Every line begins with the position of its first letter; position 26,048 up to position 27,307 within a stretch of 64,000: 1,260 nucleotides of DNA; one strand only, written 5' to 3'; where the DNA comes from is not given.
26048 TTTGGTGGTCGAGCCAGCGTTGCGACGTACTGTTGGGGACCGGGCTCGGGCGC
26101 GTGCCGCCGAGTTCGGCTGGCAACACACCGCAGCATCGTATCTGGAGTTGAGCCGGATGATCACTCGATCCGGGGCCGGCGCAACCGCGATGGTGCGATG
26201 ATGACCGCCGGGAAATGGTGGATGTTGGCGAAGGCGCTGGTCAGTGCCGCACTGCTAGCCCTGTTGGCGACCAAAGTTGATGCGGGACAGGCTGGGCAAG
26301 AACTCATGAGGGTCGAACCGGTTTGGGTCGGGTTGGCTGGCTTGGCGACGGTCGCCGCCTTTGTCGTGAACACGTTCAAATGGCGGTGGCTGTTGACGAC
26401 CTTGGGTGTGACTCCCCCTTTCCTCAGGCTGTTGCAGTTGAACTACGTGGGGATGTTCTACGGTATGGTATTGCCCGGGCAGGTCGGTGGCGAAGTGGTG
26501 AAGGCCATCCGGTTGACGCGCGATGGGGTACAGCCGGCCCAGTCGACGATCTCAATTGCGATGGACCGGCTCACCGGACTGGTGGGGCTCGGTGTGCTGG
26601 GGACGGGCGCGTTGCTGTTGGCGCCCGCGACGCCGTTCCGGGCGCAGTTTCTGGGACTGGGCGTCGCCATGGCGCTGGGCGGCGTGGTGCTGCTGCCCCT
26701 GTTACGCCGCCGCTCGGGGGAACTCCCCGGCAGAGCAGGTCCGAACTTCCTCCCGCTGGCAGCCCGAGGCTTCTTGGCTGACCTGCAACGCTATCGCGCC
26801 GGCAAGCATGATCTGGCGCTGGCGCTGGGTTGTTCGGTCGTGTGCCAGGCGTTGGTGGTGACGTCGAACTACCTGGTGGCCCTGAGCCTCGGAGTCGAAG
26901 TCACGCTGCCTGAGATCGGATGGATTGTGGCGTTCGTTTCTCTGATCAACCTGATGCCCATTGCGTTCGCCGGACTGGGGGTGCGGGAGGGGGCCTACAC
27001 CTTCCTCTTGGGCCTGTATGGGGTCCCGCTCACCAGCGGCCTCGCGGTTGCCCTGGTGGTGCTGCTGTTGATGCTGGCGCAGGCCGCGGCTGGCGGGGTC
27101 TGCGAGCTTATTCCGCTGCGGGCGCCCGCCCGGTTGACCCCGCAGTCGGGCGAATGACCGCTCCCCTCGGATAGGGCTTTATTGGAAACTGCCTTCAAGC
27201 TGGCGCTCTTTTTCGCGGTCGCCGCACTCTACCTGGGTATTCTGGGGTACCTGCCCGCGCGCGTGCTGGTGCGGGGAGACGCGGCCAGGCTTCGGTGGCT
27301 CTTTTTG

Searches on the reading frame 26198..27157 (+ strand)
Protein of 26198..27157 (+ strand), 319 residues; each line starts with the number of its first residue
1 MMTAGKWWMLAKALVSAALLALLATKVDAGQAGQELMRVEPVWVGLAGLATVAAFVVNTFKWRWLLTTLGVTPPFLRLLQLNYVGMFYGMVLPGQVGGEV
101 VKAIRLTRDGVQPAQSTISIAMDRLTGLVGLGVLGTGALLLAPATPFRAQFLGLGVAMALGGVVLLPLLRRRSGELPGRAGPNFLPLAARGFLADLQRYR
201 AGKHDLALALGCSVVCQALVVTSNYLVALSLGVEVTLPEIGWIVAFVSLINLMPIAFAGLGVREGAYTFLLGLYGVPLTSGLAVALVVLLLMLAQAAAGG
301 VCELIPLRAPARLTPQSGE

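Call 74: search_protein_families(library=pfam, proteins=[window:26198-27157:+], max_evalue=0.00001)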
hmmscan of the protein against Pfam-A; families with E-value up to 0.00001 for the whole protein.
window:26198-27157:+ (319 aa): 1 family
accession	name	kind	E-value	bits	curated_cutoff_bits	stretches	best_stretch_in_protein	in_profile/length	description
PF03706.18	LPG_synthase_TM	-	1.9e-43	149.5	33.4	1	10-295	2-298/302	Lysylphosphatidylglycerol synthase TM region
